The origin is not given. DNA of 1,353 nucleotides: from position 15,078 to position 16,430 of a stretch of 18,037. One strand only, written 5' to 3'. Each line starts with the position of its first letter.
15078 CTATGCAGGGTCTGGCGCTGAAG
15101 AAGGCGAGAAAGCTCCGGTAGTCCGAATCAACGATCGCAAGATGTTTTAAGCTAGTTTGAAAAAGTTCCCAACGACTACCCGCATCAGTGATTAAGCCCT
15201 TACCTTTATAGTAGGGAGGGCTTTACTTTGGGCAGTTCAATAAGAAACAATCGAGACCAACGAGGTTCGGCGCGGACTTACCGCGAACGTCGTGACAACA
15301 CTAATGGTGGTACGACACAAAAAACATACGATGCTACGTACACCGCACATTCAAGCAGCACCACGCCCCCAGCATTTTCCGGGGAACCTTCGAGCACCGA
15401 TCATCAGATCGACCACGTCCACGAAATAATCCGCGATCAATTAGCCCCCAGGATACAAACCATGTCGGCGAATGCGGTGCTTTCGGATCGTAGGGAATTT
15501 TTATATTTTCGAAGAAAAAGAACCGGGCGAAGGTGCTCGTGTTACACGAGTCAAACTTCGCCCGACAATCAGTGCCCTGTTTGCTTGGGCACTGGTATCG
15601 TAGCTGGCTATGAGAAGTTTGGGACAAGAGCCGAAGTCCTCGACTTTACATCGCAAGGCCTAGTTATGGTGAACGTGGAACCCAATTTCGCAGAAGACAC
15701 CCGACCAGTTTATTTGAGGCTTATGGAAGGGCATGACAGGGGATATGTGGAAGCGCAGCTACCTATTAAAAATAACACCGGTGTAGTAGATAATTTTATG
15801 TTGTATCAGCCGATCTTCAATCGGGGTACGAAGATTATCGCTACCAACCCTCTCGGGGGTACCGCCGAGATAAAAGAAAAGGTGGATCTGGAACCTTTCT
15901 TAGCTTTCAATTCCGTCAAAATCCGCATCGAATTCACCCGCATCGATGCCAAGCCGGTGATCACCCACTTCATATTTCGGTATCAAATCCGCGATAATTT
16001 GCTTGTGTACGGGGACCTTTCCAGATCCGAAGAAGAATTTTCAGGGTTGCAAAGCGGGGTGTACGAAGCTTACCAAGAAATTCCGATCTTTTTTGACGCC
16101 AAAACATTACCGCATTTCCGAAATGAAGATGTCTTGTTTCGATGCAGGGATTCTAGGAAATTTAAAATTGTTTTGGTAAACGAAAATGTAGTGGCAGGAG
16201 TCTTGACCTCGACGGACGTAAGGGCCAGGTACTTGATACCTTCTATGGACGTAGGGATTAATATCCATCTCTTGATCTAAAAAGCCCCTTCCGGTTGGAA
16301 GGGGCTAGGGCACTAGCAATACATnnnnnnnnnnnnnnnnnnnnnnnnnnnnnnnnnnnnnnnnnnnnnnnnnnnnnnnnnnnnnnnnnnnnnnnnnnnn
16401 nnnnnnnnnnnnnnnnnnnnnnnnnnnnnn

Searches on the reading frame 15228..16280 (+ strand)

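Call 7: search_protein_families(library=phrogs, proteins=[window:15228-16280:+], max_evalue=0.01)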
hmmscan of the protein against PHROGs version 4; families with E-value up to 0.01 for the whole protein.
window:15228-16280:+ (350 aa): 1 family
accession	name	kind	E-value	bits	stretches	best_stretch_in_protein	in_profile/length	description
phrog_38102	-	head and packaging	6.2e-05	23.9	1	85-136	13-65/178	virion structural protein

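Call 8: search_protein_families(library=pfam, proteins=[window:15228-16280:+], max_evalue=0.01)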
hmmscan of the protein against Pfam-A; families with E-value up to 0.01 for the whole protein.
window:15228-16280:+ (350 aa): 0 families
